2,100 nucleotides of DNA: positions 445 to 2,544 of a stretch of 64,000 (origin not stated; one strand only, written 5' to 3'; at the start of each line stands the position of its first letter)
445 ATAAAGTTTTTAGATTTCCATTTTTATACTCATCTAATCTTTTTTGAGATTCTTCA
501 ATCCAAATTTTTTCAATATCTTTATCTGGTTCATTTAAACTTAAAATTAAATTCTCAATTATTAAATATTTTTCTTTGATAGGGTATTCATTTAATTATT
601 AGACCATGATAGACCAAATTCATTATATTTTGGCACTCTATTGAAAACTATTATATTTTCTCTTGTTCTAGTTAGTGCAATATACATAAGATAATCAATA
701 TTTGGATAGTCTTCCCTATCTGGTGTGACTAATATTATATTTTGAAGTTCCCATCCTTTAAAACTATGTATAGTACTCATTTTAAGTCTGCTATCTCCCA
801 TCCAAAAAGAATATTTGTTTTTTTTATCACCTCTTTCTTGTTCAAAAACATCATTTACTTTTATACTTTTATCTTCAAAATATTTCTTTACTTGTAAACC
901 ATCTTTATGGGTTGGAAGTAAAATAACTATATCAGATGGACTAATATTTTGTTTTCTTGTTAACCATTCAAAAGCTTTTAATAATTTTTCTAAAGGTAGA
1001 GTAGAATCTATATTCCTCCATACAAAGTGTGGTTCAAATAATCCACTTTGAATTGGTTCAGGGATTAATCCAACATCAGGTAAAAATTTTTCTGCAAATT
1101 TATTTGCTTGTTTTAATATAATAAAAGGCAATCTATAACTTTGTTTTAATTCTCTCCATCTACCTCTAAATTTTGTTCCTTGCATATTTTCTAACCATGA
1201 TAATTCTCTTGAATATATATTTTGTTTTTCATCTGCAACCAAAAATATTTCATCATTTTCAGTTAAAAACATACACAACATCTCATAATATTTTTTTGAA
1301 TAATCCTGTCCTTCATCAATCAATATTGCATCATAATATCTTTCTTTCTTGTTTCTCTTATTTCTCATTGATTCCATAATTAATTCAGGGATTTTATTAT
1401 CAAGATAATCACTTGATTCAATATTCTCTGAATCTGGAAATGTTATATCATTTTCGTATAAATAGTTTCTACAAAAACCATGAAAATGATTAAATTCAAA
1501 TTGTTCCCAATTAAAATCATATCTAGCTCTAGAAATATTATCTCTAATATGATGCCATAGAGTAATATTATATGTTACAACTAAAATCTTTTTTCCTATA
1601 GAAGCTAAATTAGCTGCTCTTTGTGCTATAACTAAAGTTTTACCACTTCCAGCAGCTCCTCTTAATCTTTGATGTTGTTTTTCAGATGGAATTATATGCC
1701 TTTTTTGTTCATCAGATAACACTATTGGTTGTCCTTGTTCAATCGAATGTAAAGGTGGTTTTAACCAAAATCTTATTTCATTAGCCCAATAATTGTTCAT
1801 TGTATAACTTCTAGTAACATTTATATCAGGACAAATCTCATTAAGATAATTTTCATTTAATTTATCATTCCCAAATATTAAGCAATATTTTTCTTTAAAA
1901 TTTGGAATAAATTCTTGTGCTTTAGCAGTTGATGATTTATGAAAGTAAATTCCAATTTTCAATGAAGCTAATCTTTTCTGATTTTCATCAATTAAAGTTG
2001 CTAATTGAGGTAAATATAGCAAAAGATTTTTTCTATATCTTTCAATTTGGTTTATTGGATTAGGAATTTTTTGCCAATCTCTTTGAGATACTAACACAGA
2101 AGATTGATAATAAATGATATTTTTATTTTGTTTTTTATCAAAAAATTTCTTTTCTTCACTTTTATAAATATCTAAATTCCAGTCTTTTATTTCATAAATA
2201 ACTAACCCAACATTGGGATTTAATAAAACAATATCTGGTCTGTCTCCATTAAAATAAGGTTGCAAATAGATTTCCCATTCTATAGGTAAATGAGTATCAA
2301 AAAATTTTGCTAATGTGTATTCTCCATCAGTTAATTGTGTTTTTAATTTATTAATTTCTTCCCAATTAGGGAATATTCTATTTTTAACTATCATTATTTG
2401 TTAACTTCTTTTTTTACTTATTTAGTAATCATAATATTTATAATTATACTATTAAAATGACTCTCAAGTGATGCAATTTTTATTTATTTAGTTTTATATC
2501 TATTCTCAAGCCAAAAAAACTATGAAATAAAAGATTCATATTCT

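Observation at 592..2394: Nuclease-helicase fusion (PD-(D/E)xK plus UvrD-type SF1) as a candidate single-gene defence module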

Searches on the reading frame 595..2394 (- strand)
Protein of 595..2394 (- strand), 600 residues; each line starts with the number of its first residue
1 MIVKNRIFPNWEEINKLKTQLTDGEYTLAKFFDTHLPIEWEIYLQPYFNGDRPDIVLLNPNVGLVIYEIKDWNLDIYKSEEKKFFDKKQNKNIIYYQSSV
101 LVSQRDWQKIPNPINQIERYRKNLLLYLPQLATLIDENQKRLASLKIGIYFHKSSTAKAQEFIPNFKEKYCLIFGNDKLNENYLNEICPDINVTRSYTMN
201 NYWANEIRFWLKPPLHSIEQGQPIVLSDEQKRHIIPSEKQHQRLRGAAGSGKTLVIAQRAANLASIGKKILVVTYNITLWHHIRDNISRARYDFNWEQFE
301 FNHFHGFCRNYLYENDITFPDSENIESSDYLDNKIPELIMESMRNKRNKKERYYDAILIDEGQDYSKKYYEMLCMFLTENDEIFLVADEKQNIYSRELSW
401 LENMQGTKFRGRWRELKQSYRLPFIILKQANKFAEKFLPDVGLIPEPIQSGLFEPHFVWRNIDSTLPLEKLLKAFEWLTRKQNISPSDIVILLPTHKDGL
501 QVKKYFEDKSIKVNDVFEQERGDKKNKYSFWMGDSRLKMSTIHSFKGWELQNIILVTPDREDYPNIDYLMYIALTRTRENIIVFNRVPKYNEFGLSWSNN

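Call 3: search_protein_families(library=pfam, proteins=[window:595-2394:-], max_evalue=1)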
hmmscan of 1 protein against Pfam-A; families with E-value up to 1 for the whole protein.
window:595-2394:- (600 aa): 12 families
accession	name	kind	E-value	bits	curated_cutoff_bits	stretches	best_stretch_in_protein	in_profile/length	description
PF00580.27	UvrD-helicase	-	2.6e-17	63.8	23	2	345-403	204-262/271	UvrD/REP helicase N-terminal domain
PF13245.12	AAA_19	-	1.9e-10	41.5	25.1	1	240-395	12-132/134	AAA domain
PF08378.17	NERD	-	8.7e-08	33.1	22.1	1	23-128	4-95/111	Nuclease-related domain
PF01443.25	Viral_helicase1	-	1.2e-06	29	21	1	535-584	178-227/228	Viral superfamily 1 RNA helicase core domain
PF13361.12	UvrD_C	-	4.7e-06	26.7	25.6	1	535-583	285-345/350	UvrD-like helicase C-terminal domain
PF04851.21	ResIII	-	1.5e-05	25.4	22.5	1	237-362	21-134/164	Type III restriction enzyme, res subunit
PF13604.12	AAA_30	-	5e-05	23.5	27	1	229-392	5-128/191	AAA domain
PF13538.12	UvrD_C_2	-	7e-05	23.1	27.4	1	540-582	5-50/52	UvrD-like helicase C-terminal domain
PF09848.15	SLFN-g3_helicase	-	0.0005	19.9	24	1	245-406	7-140/354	Schlafen group 3, DNA/RNA helicase domain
PF25199.1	nSTAND_NTPase5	-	0.0016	18.7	34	1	239-275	41-78/145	Novel STAND NTPase 5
PF07517.20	SecA_DEAD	-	0.029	14.1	24.6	1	248-361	99-205/290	SecA DEAD-like domain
PF20713.2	DUF6826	-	0.09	13.5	26.6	1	43-104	29-88/91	Domain of unknown function (DUF6826)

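Call 4: search_protein_families(library=padloc, proteins=[window:595-2394:-], max_evalue=1)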
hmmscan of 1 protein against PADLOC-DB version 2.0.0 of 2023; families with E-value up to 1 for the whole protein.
window:595-2394:- (600 aa): 33 families (the best 25 are shown)
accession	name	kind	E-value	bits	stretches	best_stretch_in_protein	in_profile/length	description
PDLC01087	C3a187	-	3.5e-92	308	1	14-597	8-553/559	NERD+UvrD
PDLC03002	Helicase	-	3.5e-18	63.2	1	226-412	191-389/707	-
PDLC03802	RTasHel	-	1e-17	62.3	2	344-520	183-349/675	DRT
PDLC00132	GajB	-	1.7e-16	58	2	351-436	212-301/625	UrvD helicase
PDLC00107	GajB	-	1.2e-14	51.9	3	227-342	16-142/587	UrvD helicase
PDLC00120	GajB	-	9.5e-12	42.8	2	351-435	153-239/458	UrvD helicase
PDLC00114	GajB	-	4.5e-10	36.7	2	348-433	210-298/635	UrvD helicase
PDLC00129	GajB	-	7e-10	36.1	3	225-265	11-51/594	UrvD helicase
PDLC00148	GajB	-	8.3e-10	36.2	2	336-397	128-193/369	UrvD helicase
PDLC03813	RTasNERD-Hel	-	9e-10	36.3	1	53-586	52-512/519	DRT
PDLC00117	GajB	-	6.4e-09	32.8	2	354-516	219-380/604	UrvD helicase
PDLC00103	GajB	-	6.8e-09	33.2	3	335-512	193-374/612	UrvD helicase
PDLC00140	GajB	-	1.6e-08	32.2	2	347-397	136-186/365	UrvD helicase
PDLC00138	GajB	-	2.4e-08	31.1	2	226-311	5-91/581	UrvD helicase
PDLC02350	AbiO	-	2.9e-07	27.6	2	229-275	185-228/468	AbiO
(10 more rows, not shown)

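Call 5: search_protein_families(library=ncbifam, proteins=[window:595-2394:-], max_evalue=1)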
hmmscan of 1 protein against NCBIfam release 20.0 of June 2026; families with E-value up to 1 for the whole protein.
window:595-2394:- (600 aa): 20 families
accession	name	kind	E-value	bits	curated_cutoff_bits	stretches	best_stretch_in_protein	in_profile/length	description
NF008743.0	PRK11773.1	equivalog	3.5e-11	42.2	965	2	346-434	207-297/720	DNA helicase II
TIGR01075.1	uvrD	equivalog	2.6e-10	39.3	1144.45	2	346-435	202-293/715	DNA helicase II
NF053713.1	helicas_STM2767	equivalog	6.9e-09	34.7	550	1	224-396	172-358/665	STM2767 family DEAD/DEAH box helicase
TIGR01074.1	rep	equivalog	7.5e-07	27.8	951.45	1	335-434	188-290/668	DNA helicase Rep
NF008276.0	PRK11054.1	equivalog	3.3e-06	25.9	543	2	198-265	172-235/684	DNA helicase IV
NF010485.0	PRK13909.1-2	equivalog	4.8e-06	25.1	650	1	354-513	332-500/909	RecB-like helicase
TIGR01073.1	pcrA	equivalog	3.5e-05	22.3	911.2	1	351-432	207-291/725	DNA helicase PcrA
TIGR00609.1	recB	equivalog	9.3e-05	20.7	696.05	1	353-395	371-415/1175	exodeoxyribonuclease V subunit beta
NF008172.0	PRK10919.1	equivalog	0.0012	17.1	1168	1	335-431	189-288/673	DNA helicase Rep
NF041254.1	motor_HelR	exception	0.0022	16.3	750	1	345-450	510-614/706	RNA polymerase recycling motor ATPase HelR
TIGR02784.1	addA_alphas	equivalog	0.0065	14.8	860.75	0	354-395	391-443/1138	double-strand break repair helicase AddA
NF041258.1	motor_HelR_2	exception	0.011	14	1100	1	349-451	509-611/713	RNA polymerase recycling motor ATPase HelR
TIGR02988.1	YaaA_near_RecF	hypoth_equivalog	0.016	15.3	84.75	1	499-524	24-49/60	S4 domain-containing protein YaaA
NF041465.1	HelD_MYCSM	equivalog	0.022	12.9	1051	1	349-454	514-619/719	RNA polymerase recycling motor HelD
NF004072.0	PRK05580.2-4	equivalog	0.023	13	1030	1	226-295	122-192/648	primosomal protein N'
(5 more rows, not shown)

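Call 10: find_homologous_proteins(query=window:595-2394:-)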
Query window:595-2394:- (600 aa): 872 proteins with E <= 0.001 among 8000 candidates; the best 120 are listed.
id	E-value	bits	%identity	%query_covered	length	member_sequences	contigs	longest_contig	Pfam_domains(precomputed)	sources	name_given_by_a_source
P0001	0.0e+0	1322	94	100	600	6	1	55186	PF01443.25,PF13245.13,PF08378.18,PF04851.22,PF00580.28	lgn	-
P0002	0.0e+0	1235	87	100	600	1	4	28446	PF01443.25,PF13604.13,PF13245.13,PF08378.18,PF00580.28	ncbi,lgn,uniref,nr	ncbi:MAG: UvrD-helicase domain-containing protein [Aliarcobacter sp.]|uniref:UvrD-helicase domain-co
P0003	0.0e+0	1233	87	100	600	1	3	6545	PF01443.25,PF13604.13,PF13245.13,PF08378.18,PF00580.28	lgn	-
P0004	0.0e+0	1218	86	100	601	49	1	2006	PF13538.13,PF01443.25,PF13245.13,PF08378.18,PF04851.22,PF00580.28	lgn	-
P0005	0.0e+0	1019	73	99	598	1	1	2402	PF13538.13,PF01443.25,PF13245.13,PF08378.18,PF09848.16,PF04851.22,PF00580.28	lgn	-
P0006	0.0e+0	1018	72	99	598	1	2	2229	PF01443.25,PF13361.13,PF13245.13,PF08378.18,PF09848.16,PF04851.22,PF00580.28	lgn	-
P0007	1.5e-296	1003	70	99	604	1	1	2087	PF01443.25,PF13604.13,PF13245.13,PF08378.18,PF09848.16,PF00580.28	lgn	-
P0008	4.6e-296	1002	72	99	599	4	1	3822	PF13538.13,PF01443.25,PF13245.13,PF08378.18,PF09848.16,PF00580.28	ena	-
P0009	3.4e-295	999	72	100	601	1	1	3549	PF13538.13,PF01443.25,PF13604.13,PF13361.13,PF13245.13,PF08378.18,PF09848.16,PF00580.28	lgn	-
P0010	8.4e-294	994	70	99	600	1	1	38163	PF13538.13,PF01443.25,PF13604.13,PF13361.13,PF13245.13,PF08378.18,PF25199.2,PF04851.22,PF00580.28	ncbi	-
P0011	3.4e-291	985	70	100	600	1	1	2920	PF13538.13,PF01443.25,PF13361.13,PF13245.13,PF08378.18,PF00580.28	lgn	-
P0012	2.1e-289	980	70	99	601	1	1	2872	PF13538.13,PF01443.25,PF13245.13,PF08378.18,PF00580.28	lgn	-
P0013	5.0e-284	962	68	99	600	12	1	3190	PF13538.13,PF01443.25,PF13604.13,PF13361.13,PF13245.13,PF08378.18,PF09848.16,PF04851.22,PF00580.28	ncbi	-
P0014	9.0e-283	958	68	99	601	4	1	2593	PF13538.13,PF01443.25,PF13604.13,PF13361.13,PF13245.13,PF08378.18,PF09848.16,PF04851.22,PF00580.28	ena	-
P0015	6.3e-282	955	68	99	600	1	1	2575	PF01443.25,PF13604.13,PF13361.13,PF13245.13,PF08378.18,PF09848.16,PF00580.28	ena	-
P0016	2.7e-279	946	68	100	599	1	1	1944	PF13538.13,PF01443.25,PF13361.13,PF13245.13,PF08378.18,PF00580.28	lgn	-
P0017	3.2e-270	916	63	100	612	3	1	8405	PF13538.13,PF01443.25,PF13604.13,PF13245.13,PF08378.18,PF00580.28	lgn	-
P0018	7.4e-268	908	65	99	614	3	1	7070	PF13538.13,PF01443.25,PF13361.13,PF13245.13,PF08378.18,PF00580.28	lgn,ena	-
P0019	4.8e-256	869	63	99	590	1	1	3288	PF01443.25,PF13604.13,PF13361.13,PF13245.13,PF08378.18,PF09848.16,PF04851.22,PF00580.28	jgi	-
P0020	1.2e-254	865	61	99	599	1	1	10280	PF13538.13,PF01443.25,PF13604.13,PF13361.13,PF13245.13,PF08378.18,PF09848.16,PF04851.22,PF00580.28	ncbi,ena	-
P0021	7.0e-249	846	61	99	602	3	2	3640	PF01443.25,PF13245.13,PF08378.18,PF09848.16,PF00580.28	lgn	-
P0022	2.0e-244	831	59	100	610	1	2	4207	PF13538.13,PF01443.25,PF13361.13,PF13245.13,PF08378.18,PF00580.28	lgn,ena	-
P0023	7.3e-241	819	58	100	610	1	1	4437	PF13538.13,PF01443.25,PF13245.13,PF08378.18,PF09848.16,PF00580.28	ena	-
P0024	5.0e-239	813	59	99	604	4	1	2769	PF13538.13,PF01443.25,PF13361.13,PF13245.13,PF08378.18,PF00580.28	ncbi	-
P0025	2.0e-231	788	57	99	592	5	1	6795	PF13538.13,PF01443.25,PF13604.13,PF13245.13,PF08378.18,PF09848.16,PF04851.22,PF00580.28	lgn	-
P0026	6.6e-228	776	56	99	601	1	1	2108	PF13538.13,PF01443.25,PF13604.13,PF13245.13,PF08378.18,PF00580.28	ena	-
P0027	5.8e-224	763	56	100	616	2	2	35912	PF01443.25,PF13245.13,PF08378.18,PF00580.28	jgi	jgi:hypothetical protein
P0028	9.8e-224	763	56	100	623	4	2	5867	PF13538.13,PF01443.25,PF13245.13,PF08378.18,PF00580.28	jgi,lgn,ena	jgi:hypothetical protein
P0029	3.1e-222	758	55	100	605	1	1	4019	PF13538.13,PF01443.25,PF13361.13,PF13245.13,PF08378.18,PF00580.28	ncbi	-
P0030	2.6e-221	755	56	99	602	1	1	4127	PF13538.13,PF01443.25,PF13245.13,PF08378.18,PF00580.28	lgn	-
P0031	3.8e-221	754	65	83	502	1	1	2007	PF13604.13,PF13245.13,PF08378.18,PF09848.16,PF00580.28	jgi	-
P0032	2.0e-220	752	55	100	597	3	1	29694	PF01443.25,PF13361.13,PF13245.13,PF08378.18,PF09848.16,PF00580.28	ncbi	-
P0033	1.5e-219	749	53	100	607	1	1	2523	PF13538.13,PF01443.25,PF13604.13,PF13361.13,PF13245.13,PF08378.18,PF25199.2,PF00580.28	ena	-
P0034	3.3e-218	744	54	99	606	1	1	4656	PF13538.13,PF01443.25,PF13361.13,PF13245.13,PF08378.18,PF00580.28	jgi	jgi:hypothetical protein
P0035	6.8e-218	743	54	99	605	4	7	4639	PF13245.13,PF08378.18,PF09848.16,PF00580.28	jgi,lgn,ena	-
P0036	1.7e-217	742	55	99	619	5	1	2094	PF13361.13,PF13245.13,PF08378.18,PF00580.28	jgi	jgi:hypothetical protein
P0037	1.9e-217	742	55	99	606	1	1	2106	PF13538.13,PF01443.25,PF13361.13,PF13245.13,PF08378.18,PF00580.28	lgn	-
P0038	1.3e-216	739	54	99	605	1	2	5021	PF13245.13,PF08378.18,PF00580.28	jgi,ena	jgi:hypothetical protein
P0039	1.3e-216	739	53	100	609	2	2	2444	PF13604.13,PF13245.13,PF08378.18,PF00580.28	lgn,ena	-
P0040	3.9e-216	738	53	100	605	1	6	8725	PF13538.13,PF01443.25,PF13245.13,PF08378.18,PF00580.28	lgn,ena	-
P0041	5.1e-216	737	54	99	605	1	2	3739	PF13245.13,PF08378.18,PF00580.28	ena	-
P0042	7.1e-216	737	54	99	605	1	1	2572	PF13245.13,PF08378.18,PF00580.28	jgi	jgi:hypothetical protein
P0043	8.9e-216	736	53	99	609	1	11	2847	PF13538.13,PF01443.25,PF13361.13,PF13245.13,PF08378.18,PF00580.28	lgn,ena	-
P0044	1.0e-215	736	54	99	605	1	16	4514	PF13245.13,PF08378.18,PF00580.28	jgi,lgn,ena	jgi:hypothetical protein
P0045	1.1e-215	736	54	99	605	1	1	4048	PF13245.13,PF08378.18,PF00580.28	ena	-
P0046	1.2e-215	736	54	100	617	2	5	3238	PF01443.25,PF13361.13,PF13245.13,PF08378.18,PF00580.28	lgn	-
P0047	2.0e-215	735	55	99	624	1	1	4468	PF01443.25,PF13361.13,PF13245.13,PF08378.18,PF00580.28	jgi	jgi:hypothetical protein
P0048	3.3e-211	721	54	100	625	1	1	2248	PF13538.13,PF01443.25,PF13361.13,PF13245.13,PF08378.18,PF04851.22,PF00580.28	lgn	-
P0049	6.8e-211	720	53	99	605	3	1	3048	PF13245.13,PF08378.18,PF09848.16,PF04851.22,PF00580.28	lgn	-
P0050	2.2e-209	715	52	99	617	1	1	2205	PF13538.13,PF13604.13,PF13245.13,PF08378.18,PF00580.28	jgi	jgi:KaiC/GvpD/RAD55 family RecA-like ATPase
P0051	2.3e-207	709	53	100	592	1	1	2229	PF13538.13,PF01443.25,PF13361.13,PF13245.13,PF08378.18,PF00580.28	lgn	-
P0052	7.4e-207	707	51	99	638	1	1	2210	PF13245.13,PF08378.18,PF00580.28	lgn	-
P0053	1.2e-206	706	51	100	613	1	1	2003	PF13538.13,PF01443.25,PF13604.13,PF13245.13,PF08378.18,PF25199.2,PF00580.28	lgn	-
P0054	1.4e-206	706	54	99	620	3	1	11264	PF13538.13,PF01443.25,PF13245.13,PF08378.18,PF00580.28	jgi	jgi:superfamily I DNA/RNA helicase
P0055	1.9e-206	706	51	99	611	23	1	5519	PF13245.13,PF08378.18,PF00580.28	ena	-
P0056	9.7e-203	693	51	100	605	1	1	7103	PF13538.13,PF13245.13,PF08378.18,PF00580.28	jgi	jgi:hypothetical protein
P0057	1.7e-199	683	89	54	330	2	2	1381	PF08378.18,PF00580.28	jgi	jgi:hypothetical protein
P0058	4.3e-199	681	52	99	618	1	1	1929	PF13245.13,PF08378.18,PF09848.16,PF25199.2,PF00580.28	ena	-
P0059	3.5e-198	678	51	99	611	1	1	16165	PF13538.13,PF13245.13,PF08378.18,PF00580.28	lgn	-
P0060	2.6e-195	669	52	99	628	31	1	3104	PF13538.13,PF13245.13,PF08378.18,PF09848.16,PF00580.28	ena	-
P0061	1.7e-193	663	51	99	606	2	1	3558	PF13538.13,PF13245.13,PF08378.18,PF09848.16,PF00580.28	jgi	jgi:KaiC/GvpD/RAD55 family RecA-like ATPase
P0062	7.4e-191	654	51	99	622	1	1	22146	PF13538.13,PF13245.13,PF08378.18,PF00580.28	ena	-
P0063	1.7e-189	650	51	100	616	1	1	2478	PF13245.13,PF08378.18,PF00580.28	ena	-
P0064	8.0e-189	647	50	99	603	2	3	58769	PF13538.13,PF01443.25,PF13245.13,PF00580.28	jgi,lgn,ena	-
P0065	2.0e-188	646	48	99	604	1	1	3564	PF13538.13,PF01443.25,PF13245.13,PF08378.18,PF00580.28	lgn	-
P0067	5.8e-188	644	51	99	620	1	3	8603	PF13245.13,PF08378.18,PF09848.16,PF00580.28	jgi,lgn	jgi:hypothetical protein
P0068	9.1e-188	644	49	100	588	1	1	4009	PF13538.13,PF13245.13,PF08378.18,PF00580.28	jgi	jgi:hypothetical protein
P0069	5.6e-187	641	49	99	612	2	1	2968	PF13538.13,PF13245.13,PF08378.18,PF00580.28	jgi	-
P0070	1.1e-185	637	49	99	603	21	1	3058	PF01443.25,PF13245.13,PF08378.18,PF00580.28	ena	-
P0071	1.4e-185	637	48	100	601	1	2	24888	PF13538.13,PF01443.25,PF13604.13,PF13361.13,PF13245.13,PF08378.18,PF00580.28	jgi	jgi:hypothetical protein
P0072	4.2e-182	625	50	99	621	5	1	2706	PF13245.13,PF08378.18,PF00580.28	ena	-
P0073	2.4e-181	623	50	99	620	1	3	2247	PF01443.25,PF13245.13,PF08378.18,PF00580.28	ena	-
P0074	6.7e-181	621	49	99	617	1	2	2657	PF13538.13,PF13245.13,PF08378.18,PF09848.16,PF00580.28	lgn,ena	-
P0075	1.6e-178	613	46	99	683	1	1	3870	PF13538.13,PF13245.13,PF08378.18,PF00580.28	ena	-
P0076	1.3e-177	610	48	100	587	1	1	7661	PF13538.13,PF13361.13,PF13245.13,PF08378.18,PF00580.28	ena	-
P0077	5.7e-177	608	47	100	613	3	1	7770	PF13538.13,PF01443.25,PF13361.13,PF13245.13,PF08378.18,PF00580.28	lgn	-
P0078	1.6e-174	600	47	99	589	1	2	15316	PF13538.13,PF13361.13,PF13245.13,PF08378.18,PF09848.16,PF25199.2,PF00580.28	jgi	jgi:thymidine kinase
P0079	3.7e-174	599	46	99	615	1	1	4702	PF13538.13,PF13361.13,PF13245.13,PF08378.18,PF00580.28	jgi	jgi:hypothetical protein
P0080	5.6e-172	592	46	99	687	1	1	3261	PF13538.13,PF13245.13,PF08378.18,PF00580.28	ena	-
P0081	1.8e-170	587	45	99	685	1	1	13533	PF13538.13,PF13245.13,PF08378.18,PF00580.28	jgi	jgi:hypothetical protein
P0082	1.1e-168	581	44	99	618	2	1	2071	PF13538.13,PF13361.13,PF13245.13,PF08378.18,PF00580.28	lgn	-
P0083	2.9e-167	576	47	99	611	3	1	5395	PF13245.13,PF08378.18,PF00580.28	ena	-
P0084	2.8e-165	570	47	99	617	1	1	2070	PF13538.13,PF01443.25,PF13245.13,PF08378.18,PF10236.16,PF00580.28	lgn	-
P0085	8.8e-165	568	46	99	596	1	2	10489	PF01443.25,PF13245.13,PF08378.18,PF04851.22,PF00580.28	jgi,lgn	jgi:hypothetical protein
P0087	3.0e-162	560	47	88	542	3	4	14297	PF13604.13,PF13245.13,PF09848.16,PF00580.28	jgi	-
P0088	1.3e-161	557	45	99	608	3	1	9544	PF13538.13,PF13361.13,PF13245.13,PF09848.16,PF00580.28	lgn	-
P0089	2.9e-161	556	44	99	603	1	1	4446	PF13538.13,PF13361.13,PF13245.13,PF09848.16,PF00580.28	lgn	-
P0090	1.4e-158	547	46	98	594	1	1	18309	PF13538.13,PF01443.25,PF13245.13,PF08378.18,PF00580.28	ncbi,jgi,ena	-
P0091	1.0e-154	535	44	98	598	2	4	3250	PF13538.13,PF01443.25,PF13245.13,PF08378.18,PF00580.28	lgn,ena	-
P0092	2.0e-154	534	44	99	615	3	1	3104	PF13538.13,PF13245.13,PF08378.18,PF00580.28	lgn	-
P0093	1.2e-153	531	47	99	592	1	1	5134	PF13538.13,PF01443.25,PF13245.13,PF08378.18,PF00580.28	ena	-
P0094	2.0e-153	530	43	99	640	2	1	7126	PF13245.13,PF08378.18,PF00580.28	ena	-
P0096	1.5e-152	528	46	99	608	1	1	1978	PF13538.13,PF13245.13,PF08378.18,PF00580.28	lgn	-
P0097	2.9e-152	527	45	99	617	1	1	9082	PF13538.13,PF13245.13,PF08378.18,PF00580.28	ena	-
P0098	4.8e-152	526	43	99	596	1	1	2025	PF01443.25,PF13245.13,PF08378.18,PF00580.28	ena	-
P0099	5.0e-152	526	57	66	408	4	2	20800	PF13361.13,PF13245.13,PF09848.16,PF00580.28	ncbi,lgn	-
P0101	3.6e-150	520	44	99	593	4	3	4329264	PF13245.13,PF08378.18,PF00580.28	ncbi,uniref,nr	ncbi:UvrD-helicase domain-containing protein [Dolichospermum sp. UHCC 0684]|uniref:UvrD-helicase dom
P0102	7.4e-150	519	45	99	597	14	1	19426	PF13538.13,PF01443.25,PF13245.13,PF08378.18,PF04851.22,PF00580.28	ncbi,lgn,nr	ncbi:MAG: UvrD-helicase domain-containing protein [Halobacteriota archaeon]|nr:UvrD-helicase domain-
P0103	2.2e-149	517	46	99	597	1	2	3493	PF13538.13,PF01443.25,PF13245.13,PF08378.18,PF00580.28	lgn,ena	-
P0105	2.9e-149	517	42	100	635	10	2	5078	PF13245.13,PF08378.18,PF09848.16,PF00580.28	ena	-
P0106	5.5e-149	516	43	99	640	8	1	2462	PF13245.13,PF09848.16,PF25199.2,PF00580.28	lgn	-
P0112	7.7e-148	512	42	97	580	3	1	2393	PF13538.13,PF13245.13,PF08378.18,PF00580.28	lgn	-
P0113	8.0e-148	512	44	99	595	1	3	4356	PF13538.13,PF13245.13,PF08378.18,PF04851.22,PF00580.28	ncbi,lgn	-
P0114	2.0e-147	511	52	72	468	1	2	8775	PF13245.13,PF08378.18,PF00580.28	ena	-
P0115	2.8e-147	510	45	99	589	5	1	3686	PF13538.13,PF13245.13,PF08378.18,PF00580.28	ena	-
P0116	1.2e-146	508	45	99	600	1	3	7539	PF13538.13,PF01443.25,PF13245.13,PF08378.18,PF00580.28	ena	-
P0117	1.7e-146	508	44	99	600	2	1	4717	PF13538.13,PF13245.13,PF08378.18,PF00580.28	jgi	-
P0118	2.4e-146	507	43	98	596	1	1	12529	PF13538.13,PF01443.25,PF13245.13,PF08378.18,PF00580.28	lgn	-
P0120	3.6e-146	506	44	98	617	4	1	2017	PF13538.13,PF13245.13,PF08378.18,PF00580.28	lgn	-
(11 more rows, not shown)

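Call 12: search_solved_structures(query=window:595-2394:-, max_evalue=0.01)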
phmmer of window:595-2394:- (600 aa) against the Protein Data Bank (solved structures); distinct sequences matched with E-value up to 0.01: 2.
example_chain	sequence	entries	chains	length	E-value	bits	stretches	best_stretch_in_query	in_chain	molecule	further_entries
3lfu_A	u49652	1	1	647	9.2e-05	24.5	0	348-435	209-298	DNA helicase II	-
2is1_A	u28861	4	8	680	0.00011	24.2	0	348-435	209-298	DNA helicase II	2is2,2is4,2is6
